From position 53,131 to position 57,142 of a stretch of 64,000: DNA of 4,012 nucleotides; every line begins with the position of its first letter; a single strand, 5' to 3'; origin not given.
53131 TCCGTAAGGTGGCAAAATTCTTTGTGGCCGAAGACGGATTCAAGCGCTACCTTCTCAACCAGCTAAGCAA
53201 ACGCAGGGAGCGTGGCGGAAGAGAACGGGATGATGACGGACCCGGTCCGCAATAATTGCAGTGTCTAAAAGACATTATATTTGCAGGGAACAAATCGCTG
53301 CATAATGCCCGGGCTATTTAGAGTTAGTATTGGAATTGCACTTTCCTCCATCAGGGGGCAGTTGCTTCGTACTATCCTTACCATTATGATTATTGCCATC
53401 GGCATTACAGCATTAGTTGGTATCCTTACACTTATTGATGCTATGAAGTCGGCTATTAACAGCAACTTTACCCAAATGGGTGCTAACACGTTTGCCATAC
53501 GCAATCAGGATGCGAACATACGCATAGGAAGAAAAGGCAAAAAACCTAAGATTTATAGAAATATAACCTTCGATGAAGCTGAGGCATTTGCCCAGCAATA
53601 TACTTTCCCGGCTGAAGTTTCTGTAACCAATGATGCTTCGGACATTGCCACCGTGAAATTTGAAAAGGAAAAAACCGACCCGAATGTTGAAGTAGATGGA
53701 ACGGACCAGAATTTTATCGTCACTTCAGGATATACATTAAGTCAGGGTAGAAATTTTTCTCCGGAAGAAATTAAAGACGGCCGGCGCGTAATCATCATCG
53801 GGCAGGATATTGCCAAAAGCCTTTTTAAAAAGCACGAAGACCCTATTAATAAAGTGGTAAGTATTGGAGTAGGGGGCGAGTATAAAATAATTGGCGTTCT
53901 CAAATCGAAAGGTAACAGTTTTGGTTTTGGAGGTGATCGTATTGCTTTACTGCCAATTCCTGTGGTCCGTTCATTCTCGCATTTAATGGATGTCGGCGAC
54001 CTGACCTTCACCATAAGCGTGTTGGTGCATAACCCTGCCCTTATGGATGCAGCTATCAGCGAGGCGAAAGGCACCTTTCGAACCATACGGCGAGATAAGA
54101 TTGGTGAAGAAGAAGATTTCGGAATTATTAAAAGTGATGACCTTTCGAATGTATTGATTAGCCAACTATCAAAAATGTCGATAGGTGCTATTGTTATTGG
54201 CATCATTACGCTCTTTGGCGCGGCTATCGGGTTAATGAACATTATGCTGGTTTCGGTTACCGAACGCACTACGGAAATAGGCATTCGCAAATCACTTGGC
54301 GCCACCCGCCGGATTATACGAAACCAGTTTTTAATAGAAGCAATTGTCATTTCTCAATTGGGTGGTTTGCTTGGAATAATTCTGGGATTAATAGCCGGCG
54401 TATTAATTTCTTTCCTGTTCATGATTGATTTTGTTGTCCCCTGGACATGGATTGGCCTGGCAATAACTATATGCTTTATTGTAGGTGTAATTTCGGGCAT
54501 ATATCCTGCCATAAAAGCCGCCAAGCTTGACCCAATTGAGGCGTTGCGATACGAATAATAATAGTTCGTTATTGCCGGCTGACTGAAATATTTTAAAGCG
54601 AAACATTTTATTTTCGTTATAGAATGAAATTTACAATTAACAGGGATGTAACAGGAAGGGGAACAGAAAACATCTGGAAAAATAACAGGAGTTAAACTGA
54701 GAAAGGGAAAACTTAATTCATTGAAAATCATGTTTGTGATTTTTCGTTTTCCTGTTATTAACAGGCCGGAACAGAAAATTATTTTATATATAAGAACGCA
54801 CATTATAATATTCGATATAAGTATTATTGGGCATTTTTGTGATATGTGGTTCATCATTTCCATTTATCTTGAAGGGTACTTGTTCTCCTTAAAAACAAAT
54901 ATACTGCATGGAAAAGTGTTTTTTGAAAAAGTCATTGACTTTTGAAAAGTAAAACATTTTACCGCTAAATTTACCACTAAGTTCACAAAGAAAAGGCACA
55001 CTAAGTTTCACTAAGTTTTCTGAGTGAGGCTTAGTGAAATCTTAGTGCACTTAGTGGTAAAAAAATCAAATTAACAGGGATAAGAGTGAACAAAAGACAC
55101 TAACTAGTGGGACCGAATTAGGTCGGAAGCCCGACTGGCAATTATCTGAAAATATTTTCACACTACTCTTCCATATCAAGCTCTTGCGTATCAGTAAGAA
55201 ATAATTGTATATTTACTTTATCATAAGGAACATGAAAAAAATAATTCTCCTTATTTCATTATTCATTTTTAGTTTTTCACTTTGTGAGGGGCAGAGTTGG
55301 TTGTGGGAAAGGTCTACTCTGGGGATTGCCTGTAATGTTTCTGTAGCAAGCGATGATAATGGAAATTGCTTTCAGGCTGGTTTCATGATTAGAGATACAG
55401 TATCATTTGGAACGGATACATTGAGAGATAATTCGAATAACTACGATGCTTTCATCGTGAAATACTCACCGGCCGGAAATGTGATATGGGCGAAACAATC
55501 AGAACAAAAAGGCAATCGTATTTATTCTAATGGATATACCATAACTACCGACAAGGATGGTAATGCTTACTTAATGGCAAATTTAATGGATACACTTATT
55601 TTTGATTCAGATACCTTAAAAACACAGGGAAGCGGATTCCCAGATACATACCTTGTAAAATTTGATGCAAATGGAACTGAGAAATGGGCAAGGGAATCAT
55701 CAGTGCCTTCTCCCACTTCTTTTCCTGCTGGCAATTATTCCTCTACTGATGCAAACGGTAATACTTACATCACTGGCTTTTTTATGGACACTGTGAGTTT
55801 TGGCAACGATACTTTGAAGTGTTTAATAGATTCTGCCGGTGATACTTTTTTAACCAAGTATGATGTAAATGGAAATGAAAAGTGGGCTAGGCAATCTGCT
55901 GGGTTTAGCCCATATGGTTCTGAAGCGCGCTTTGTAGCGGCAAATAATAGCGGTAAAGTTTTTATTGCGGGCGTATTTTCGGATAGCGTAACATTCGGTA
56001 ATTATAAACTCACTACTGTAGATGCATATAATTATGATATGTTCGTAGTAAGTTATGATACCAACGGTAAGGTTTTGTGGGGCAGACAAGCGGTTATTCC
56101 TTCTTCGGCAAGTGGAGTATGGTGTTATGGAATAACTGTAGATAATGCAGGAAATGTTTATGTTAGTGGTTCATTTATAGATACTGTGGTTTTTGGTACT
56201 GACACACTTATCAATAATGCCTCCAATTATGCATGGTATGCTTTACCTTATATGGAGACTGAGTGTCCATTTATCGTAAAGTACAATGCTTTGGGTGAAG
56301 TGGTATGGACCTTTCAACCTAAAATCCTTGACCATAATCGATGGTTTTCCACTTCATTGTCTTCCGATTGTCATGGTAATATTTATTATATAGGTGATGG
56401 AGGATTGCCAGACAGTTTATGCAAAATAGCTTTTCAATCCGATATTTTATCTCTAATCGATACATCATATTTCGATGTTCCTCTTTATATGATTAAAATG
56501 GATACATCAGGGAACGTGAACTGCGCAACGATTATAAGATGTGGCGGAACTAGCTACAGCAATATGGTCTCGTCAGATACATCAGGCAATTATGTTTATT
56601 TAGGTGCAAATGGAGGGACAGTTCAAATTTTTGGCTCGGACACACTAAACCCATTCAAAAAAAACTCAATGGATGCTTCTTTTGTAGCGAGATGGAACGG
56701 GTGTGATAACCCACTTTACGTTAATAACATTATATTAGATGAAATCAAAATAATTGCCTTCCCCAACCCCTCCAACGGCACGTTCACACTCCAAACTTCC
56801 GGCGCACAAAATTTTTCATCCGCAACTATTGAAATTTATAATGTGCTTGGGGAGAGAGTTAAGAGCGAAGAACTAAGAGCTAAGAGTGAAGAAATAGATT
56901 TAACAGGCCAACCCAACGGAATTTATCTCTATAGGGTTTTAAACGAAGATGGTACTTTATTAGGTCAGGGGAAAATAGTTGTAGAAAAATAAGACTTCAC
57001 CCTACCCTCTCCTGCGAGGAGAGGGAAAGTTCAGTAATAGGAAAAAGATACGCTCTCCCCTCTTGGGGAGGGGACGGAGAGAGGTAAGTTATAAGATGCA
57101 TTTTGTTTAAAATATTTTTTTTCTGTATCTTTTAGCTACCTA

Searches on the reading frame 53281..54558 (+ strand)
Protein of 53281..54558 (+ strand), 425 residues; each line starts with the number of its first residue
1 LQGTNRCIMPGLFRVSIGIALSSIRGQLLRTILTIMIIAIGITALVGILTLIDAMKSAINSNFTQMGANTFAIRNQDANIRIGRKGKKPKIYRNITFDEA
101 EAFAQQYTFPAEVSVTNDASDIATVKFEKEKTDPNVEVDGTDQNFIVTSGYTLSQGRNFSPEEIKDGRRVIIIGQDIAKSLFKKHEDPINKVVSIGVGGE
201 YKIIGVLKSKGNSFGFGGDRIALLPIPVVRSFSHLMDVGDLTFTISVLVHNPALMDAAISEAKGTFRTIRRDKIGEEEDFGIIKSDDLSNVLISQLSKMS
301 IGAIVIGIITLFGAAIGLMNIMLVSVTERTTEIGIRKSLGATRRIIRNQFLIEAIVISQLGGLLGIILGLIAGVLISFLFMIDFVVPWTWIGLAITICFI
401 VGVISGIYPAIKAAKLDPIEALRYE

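Call 12: search_protein_families(library=pfam, proteins=[window:53281-54558:+])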
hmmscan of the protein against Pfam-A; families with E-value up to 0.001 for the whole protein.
window:53281-54558:+ (425 aa): 2 families
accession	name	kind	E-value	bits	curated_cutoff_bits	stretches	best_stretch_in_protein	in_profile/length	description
PF12704.14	MacB_PCD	-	1.1e-35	124.2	27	1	31-263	1-205/207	MacB-like periplasmic core domain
PF02687.27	FtsX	-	2.4e-20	73.2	25.5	1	304-418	1-120/120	FtsX-like permease C-terminal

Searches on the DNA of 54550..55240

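Call 85: search_rna_families(source=window, start=54550, end=55240, threshold=evalue, max_evalue=1)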
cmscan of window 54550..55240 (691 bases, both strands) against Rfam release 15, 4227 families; matches with E-value up to 1: 2.
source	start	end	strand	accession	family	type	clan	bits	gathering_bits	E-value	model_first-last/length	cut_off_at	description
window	54990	55056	+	RF03653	mir-971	Gene; miRNA;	-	19.2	53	0.42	1-77/77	no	mir-971 microRNA precursor family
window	55068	55098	+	RF03092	Ocean-VII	Gene; sRNA;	-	14.3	53.5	0.22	1-41/41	no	Ocean-VII RNA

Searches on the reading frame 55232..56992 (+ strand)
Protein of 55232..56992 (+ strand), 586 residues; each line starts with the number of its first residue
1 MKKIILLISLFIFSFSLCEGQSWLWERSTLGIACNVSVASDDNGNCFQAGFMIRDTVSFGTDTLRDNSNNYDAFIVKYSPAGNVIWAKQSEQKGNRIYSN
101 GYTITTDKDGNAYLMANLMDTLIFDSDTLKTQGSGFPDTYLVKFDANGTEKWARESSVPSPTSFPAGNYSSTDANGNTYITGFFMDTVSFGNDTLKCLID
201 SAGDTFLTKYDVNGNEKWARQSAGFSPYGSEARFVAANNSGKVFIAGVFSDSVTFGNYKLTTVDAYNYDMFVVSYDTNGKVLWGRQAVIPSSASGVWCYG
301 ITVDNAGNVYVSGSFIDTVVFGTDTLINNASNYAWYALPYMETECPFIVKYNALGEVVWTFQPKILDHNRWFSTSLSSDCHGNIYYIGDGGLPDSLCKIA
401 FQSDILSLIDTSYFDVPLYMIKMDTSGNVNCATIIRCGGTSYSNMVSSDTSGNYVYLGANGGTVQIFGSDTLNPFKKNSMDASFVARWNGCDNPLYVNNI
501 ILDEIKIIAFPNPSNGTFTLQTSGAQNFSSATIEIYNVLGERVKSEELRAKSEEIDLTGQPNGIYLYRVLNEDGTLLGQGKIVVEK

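Call 12: search_protein_families(library=pfam, proteins=[window:55232-56992:+])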
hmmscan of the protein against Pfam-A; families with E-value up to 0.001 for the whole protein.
window:55232-56992:+ (586 aa): 2 families
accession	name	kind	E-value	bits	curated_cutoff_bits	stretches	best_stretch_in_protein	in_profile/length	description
PF18962.6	Por_Secre_tail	-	2.1e-12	47.6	27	1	510-577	2-70/75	Secretion system C-terminal sorting domain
PF06739.17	SBBP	-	2.4e-07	31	20.5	1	294-314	11-31/38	Beta-propeller repeat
